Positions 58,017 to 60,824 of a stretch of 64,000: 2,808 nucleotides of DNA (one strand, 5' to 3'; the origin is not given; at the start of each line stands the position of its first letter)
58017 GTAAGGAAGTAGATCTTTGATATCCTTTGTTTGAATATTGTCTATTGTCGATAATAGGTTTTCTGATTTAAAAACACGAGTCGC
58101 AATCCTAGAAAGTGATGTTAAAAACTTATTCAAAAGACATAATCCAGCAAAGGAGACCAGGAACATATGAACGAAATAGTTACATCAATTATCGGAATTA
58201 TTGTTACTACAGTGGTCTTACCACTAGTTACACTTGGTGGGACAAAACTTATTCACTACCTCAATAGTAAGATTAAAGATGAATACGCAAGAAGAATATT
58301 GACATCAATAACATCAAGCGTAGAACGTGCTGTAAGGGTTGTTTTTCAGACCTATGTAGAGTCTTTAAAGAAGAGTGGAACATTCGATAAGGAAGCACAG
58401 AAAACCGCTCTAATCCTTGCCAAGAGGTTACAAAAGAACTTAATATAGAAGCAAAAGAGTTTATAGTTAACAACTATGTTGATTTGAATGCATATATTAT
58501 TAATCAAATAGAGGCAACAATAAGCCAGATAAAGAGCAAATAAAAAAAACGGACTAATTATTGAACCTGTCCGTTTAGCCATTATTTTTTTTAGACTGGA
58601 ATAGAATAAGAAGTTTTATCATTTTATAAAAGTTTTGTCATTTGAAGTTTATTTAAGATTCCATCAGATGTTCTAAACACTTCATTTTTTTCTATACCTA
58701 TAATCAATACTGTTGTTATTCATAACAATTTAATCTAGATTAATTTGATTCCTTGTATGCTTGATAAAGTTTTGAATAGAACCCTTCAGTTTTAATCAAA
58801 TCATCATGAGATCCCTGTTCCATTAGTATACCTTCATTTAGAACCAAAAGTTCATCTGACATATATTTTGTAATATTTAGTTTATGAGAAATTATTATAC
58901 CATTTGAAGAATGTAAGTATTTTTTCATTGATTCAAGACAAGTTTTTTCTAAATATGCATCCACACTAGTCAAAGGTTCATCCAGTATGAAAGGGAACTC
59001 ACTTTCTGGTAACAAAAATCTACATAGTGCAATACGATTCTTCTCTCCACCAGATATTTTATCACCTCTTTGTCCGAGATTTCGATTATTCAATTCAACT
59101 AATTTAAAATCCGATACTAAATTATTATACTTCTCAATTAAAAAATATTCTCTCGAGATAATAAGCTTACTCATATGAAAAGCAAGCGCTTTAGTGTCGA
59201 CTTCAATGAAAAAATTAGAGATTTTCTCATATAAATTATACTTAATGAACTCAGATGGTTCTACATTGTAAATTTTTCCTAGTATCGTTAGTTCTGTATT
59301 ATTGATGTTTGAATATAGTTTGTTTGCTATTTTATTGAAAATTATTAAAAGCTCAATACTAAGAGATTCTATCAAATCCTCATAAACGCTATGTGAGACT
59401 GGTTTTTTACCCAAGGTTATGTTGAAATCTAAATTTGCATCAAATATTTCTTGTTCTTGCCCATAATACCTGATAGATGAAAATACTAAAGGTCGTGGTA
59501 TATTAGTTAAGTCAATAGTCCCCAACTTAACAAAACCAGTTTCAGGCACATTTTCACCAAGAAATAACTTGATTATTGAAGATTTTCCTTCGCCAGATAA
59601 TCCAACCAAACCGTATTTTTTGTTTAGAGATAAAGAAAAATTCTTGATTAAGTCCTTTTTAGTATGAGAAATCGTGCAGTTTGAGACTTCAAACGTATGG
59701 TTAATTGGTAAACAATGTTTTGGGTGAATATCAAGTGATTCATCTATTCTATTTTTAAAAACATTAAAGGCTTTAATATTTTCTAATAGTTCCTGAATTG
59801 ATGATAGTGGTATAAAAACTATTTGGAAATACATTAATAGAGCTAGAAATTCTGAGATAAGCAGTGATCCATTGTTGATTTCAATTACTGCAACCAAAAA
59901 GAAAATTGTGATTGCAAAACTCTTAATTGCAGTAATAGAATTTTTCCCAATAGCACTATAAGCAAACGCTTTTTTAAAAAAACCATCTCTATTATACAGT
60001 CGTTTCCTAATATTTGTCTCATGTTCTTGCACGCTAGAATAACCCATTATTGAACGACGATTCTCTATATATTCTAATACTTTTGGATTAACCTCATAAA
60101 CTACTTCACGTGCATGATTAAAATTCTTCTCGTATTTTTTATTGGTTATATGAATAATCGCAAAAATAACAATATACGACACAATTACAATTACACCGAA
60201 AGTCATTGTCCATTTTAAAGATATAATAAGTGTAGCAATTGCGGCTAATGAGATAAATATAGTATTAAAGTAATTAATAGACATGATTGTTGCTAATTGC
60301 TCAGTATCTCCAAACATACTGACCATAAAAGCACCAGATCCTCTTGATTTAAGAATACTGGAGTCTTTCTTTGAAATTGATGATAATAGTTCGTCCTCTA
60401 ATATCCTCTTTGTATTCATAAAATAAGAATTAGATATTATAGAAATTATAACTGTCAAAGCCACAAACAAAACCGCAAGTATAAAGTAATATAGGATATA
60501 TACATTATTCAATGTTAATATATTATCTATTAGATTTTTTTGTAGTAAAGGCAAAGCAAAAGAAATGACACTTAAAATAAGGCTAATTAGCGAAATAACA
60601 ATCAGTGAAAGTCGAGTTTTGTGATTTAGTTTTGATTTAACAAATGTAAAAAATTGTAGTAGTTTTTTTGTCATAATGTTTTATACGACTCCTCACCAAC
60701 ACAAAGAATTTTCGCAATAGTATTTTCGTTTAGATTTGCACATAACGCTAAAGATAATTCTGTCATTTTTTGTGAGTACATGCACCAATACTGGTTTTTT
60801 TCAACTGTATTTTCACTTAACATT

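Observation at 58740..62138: Unannotated precursor / radical-SAM-SPASM / ABC-exporter cassette: candidate novel RiPP system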

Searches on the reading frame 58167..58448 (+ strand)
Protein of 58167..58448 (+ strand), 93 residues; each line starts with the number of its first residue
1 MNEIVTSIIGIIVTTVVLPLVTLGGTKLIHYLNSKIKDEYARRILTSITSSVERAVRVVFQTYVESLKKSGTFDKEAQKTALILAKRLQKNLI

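Call 59: search_protein_families(library=pfam, proteins=[window:58167-58448:+], max_evalue=0.01)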
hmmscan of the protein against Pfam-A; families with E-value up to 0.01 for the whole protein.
window:58167-58448:+ (93 aa): 1 family
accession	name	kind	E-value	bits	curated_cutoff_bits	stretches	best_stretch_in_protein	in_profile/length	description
PF09682.15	Phage_holin_6_1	-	0.0065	17.3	24.9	1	1-68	1-60/101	Bacteriophage holin of superfamily 6 (Holin_LLH)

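Call 79: search_protein_families(library=padloc, proteins=[window:58167-58448:+], max_evalue=0.001)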
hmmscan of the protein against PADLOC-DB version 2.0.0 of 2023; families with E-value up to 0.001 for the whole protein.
window:58167-58448:+ (93 aa): 0 families

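Call 83: search_protein_families(library=phrogs, proteins=[window:58167-58448:+], max_evalue=0.001)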
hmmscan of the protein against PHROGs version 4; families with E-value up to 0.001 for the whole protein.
window:58167-58448:+ (93 aa): 1 family
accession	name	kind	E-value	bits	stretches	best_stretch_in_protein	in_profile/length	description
phrog_13712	-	lysis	1.3e-12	49.1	1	1-87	1-93/175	holin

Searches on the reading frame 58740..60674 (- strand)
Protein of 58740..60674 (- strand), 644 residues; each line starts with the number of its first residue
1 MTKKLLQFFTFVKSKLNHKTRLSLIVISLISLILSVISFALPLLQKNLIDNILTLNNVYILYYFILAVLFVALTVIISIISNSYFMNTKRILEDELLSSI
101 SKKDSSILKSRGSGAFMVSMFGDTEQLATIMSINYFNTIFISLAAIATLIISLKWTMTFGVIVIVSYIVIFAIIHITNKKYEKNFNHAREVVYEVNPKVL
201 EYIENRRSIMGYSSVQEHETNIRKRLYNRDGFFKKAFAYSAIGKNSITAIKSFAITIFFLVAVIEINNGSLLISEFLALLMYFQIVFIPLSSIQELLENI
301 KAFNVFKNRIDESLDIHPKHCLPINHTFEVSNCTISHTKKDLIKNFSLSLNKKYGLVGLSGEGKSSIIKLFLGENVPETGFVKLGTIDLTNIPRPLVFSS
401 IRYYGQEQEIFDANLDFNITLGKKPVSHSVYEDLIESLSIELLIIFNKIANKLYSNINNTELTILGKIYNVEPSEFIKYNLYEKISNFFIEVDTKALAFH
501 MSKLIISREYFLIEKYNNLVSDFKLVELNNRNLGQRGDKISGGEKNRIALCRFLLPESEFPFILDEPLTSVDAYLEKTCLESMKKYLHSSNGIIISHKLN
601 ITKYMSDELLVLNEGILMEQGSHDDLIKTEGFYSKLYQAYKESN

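Call 4: search_protein_families(library=pfam, proteins=[window:58740-60674:-], max_evalue=0.1)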
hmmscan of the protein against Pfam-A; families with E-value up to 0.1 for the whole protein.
window:58740-60674:- (644 aa): 3 families
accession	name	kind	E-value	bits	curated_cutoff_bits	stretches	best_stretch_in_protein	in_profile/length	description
PF00005.33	ABC_tran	-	1.4e-15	58.5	25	1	345-568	5-136/137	ABC transporter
PF00664.28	ABC_membrane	-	1.7e-12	48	28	1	25-289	2-273/274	ABC transporter transmembrane region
PF03193.22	RsgA_GTPase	-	0.044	14.1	30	1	326-382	80-137/174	RsgA GTPase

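Call 5: search_protein_families(library=ncbifam, proteins=[window:58740-60674:-], max_evalue=0.1)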
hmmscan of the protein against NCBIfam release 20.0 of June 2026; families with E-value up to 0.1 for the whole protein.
window:58740-60674:- (644 aa): 153 families (the best 25 are shown)
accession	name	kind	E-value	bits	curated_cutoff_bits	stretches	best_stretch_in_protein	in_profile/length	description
TIGR02203.1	MsbA_lipidA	equivalog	1.1e-36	126.5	602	2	531-638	462-567/572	lipid A export permease/ATP-binding protein MsbA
TIGR02204.1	MsbA_rel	hypoth_equivalog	1.5e-33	116.4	780.4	2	530-637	467-572/576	ABC transporter, permease/ATP-binding protein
NF010178.0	PRK13657.1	equivalog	7e-33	113.9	733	2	531-639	463-569/588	glucan ABC transporter ATP-binding protein/ permease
TIGR03796.1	NHLM_micro_ABC1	equivalog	1.3e-32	112.9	853.3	2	8-428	141-582/710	NHLP family bacteriocin export ABC transporter peptidase/permease/ATPase subunit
TIGR02857.1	CydD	equivalog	1.6e-31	109.9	435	3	529-605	448-523/529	thiol reductant ABC exporter subunit CydD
TIGR01846.1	type_I_sec_HlyB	subfamily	1.3e-30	106.3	725.55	2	530-639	584-691/694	type I secretion system permease/ATPase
TIGR01193.1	bacteriocin_ABC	subfamily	3.2e-30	105.3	523.85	2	532-638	604-707/708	peptide cleavage/export ABC transporter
TIGR03375.1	type_I_sec_LssB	subfamily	6.8e-30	104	693.1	2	531-628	595-690/696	type I secretion system permease/ATPase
TIGR01842.1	type_I_sec_PrtD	subfamily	1.3e-29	103.1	510.15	2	19-421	3-414/544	type I secretion system permease/ATPase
NF000474.1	tet_ABC_46_A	exception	3.1e-29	101.9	1250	2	532-640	462-568/574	tetracycline efflux ABC transporter Tet(46) subunit A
NF008379.0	PRK11174.1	equivalog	3.4e-28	98.6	684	2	530-642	476-586/588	heme ABC transporter permease/ATP-binding protein CydD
NF052233.1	CphA_assoc_ABC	equivalog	1.7e-27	96.1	880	2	533-642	638-745/766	cyanophycin metabolism-associated ABC transporter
NF008364.0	PRK11160.1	equivalog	2e-27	96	630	2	530-639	467-574/575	heme ABC transporter ATP-binding protein/permease CydC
NF045513.1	HepA_fam_ABC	equivalog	3.9e-26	91.6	725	2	530-638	501-607/610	heterocyst formation ABC transporter subunit HepA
NF008056.1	PRK10790.1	equivalog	2.4e-24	85.8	746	2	530-640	467-575/584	SmdB family multidrug efflux ABC transporter permease/ATP-binding protein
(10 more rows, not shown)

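Call 76: find_homologous_proteins(query=window:58740-60674:-, max_evalue=1e-20)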
Query window:58740-60674:- (644 aa): 28 proteins with E <= 1e-20 among 8000 candidates.
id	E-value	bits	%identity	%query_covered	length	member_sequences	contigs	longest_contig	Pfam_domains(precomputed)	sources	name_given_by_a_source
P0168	0.0e+0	1371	100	100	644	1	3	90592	PF00005.34,PF00664.29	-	-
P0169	9.7e-145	502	40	99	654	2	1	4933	PF00005.34,PF00664.29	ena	-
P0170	3.9e-140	487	38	99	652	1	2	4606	PF00005.34,PF00664.29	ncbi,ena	-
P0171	2.8e-136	474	40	99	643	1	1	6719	PF00005.34,PF00664.29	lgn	-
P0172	1.3e-134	468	38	100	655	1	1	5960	PF00005.34,PF00664.29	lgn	-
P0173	1.1e-131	459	38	99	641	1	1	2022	PF00005.34,PF00664.29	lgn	-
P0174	4.6e-130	453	35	100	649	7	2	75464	PF00005.34,PF00664.29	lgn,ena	-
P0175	7.5e-127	443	36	99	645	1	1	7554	PF00005.34,PF00664.29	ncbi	-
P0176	1.1e-126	442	39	98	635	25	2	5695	PF00005.34,PF00664.29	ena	-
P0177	3.0e-123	431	36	98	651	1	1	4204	PF00005.34,PF00664.29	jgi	-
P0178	4.0e-123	430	36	98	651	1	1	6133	PF00005.34,PF00664.29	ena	-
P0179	1.4e-122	429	35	99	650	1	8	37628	PF00005.34,PF00664.29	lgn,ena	-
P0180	1.9e-122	428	38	97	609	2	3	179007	PF00005.34,PF00664.29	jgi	jgi:ABC-type multidrug transport system fused ATPase/permease subunit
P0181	2.6e-121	424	37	95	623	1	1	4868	PF00005.34,PF00664.29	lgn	-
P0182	9.6e-121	422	35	99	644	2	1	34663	PF00005.34,PF00664.29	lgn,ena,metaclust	metaclust:\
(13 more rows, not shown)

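Call 79: search_protein_families(library=padloc, proteins=[window:58740-60674:-], max_evalue=0.001)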
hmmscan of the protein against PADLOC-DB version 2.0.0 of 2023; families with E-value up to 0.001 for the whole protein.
window:58740-60674:- (644 aa): 1 family
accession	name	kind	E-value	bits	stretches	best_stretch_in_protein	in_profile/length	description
PDLC04135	mad3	-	6.7e-15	53.5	1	519-615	243-340/374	mads_3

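Call 85: predict_structure(alignment_id=A4)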
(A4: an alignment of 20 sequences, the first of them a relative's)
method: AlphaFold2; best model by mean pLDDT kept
length: 644 residues; sequences in the alignment: 20
mean_pLDDT: 87.1   pTM: 0.76
mean pLDDT of the five models: 87.1, 82.2, 79.2, 76.9, 75.9
residues with pLDDT >= 90: 217; 70-90: 412; 50-70: 15; < 50: 0
segments of 3 or more residues with pLDDT < 50: none
pLDDT, mean of each block of 10 residues (from residue 1): 81 84 89 90 86 79 91 91 89 88 79 81 88 86 89 88 91 87 84 80 80 86 90 88 87 91 90 90 86 82 85 85 90 81 87 86 83 88 91 90 84 86 94 96 93 89 90 85 86 89 92 95 89 69 88 89 88 83 91 89 92 86 90 88 79
secondary structure, 60 per line:
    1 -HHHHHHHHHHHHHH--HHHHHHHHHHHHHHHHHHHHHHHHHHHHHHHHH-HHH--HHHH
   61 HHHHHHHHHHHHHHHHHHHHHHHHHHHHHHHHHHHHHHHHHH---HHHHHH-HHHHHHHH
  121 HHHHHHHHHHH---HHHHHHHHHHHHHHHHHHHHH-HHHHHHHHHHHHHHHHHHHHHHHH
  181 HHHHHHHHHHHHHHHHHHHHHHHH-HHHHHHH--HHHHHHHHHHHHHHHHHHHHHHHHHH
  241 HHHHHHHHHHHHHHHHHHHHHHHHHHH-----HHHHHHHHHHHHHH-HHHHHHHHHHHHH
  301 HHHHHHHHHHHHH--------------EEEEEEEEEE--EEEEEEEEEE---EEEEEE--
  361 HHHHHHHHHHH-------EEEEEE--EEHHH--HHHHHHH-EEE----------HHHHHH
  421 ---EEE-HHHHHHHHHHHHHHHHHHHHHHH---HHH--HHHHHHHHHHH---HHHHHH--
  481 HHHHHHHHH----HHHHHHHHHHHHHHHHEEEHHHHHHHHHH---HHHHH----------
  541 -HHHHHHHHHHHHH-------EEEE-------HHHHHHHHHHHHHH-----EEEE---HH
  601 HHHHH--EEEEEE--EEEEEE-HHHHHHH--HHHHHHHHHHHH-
elements in order: H2-15 H18-50 H57-102 H106-111 H113-131 H135-155 H157-204 H206-212 H215-267 H273-286 H288-313 E328-337 E340-349 E353-358 H361-371 E379-384 H394-400 E402-404 H415-420 E424-426 H428-450 H459-469 H473-478 H481-489 H494-509 E510-512 H513-522 H526-530 H542-554 E562-565 H573-586 E592-595 H599-605 E608-613 E616-621 H623-629 H632-643

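Call 87: fold_search(model_id=the predicted structure, library=pdb)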
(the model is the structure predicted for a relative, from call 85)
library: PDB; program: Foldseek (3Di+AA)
matches with E <= 10: 1496; with E <= 0.001: 1184
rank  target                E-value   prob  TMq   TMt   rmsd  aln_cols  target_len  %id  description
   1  7pr1_A                3.2e-26  1.00  0.71  0.78   5.5       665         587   16  Structure of CtAtm1 in the occluded conformation with ATP bound (released 2022-08-10)
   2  8t1p_C                3.4e-26  1.00  0.68  0.76   8.1       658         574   17  Heterodimeric ABC transporter BmrCD in the occluded conformation bound to ADPVi: BmrCD_OC-ADPVi (released 2023-11-15)
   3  5mkk_B                4.2e-26  1.00  0.65  0.71   6.7       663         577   16  Crystal structure of the heterodimeric ABC transporter TmrAB, a homolog of the antigen translocation complex TAP (released 2017-01-18)
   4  5och_F                4.4e-26  1.00  0.60  0.67   7.6       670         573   16  The crystal structure of human ABCB8 in an outward-facing state (released 2018-07-25)
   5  9azl_A                5.1e-26  1.00  0.70  0.64   6.4       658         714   18  Cryo-EM structure of the ABC transporter PCAT1 bound with MgADP class1 (released 2024-10-30)
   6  8voz_A                5.1e-26  1.00  0.70  0.77   6.0       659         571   18  Cryo-EM structure of the ABC transporter PCAT1 cysteine-free core bound with MgADP and substrate (released 2024-10-30)
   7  6v9z_A                7.3e-26  1.00  0.69  0.63   6.6       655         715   19  Cryo-EM structure of PCAT1 bound to its CtA peptide substrate (released 2020-01-22)
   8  6qv0_B                7.3e-26  1.00  0.67  0.74   6.6       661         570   17  Structure of ATP-bound outward-facing TM287/288 in complex with sybody Sb_TM35 (released 2019-05-29)
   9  6qv0_D                9.4e-26  1.00  0.68  0.75   6.0       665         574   17  Structure of ATP-bound outward-facing TM287/288 in complex with sybody Sb_TM35 (released 2019-05-29)
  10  6quz_D                1.1e-25  1.00  0.68  0.75   6.6       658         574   17  Structure of ATPgS-bound outward-facing TM287/288 in complex with sybody Sb_TM35 (released 2019-05-29)
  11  3qf4_A                1.3e-25  1.00  0.69  0.77   6.3       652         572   16  Crystal structure of a heterodimeric ABC transporter in its inward-facing conformation (released 2012-03-28)
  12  5och_E                1.4e-25  1.00  0.57  0.63   8.2       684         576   16  The crystal structure of human ABCB8 in an outward-facing state (released 2018-07-25)
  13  5mkk_A                1.5e-25  1.00  0.67  0.72   6.4       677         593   18  Crystal structure of the heterodimeric ABC transporter TmrAB, a homolog of the antigen translocation complex TAP (released 2017-01-18)
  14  6pam_E                1.7e-25  1.00  0.68  0.74   6.1       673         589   16  Structure of a bacterial Atm1-family ABC transporter with MgADP bound (released 2020-06-24)
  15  6quz_B                1.8e-25  1.00  0.69  0.76   5.9       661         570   17  Structure of ATPgS-bound outward-facing TM287/288 in complex with sybody Sb_TM35 (released 2019-05-29)
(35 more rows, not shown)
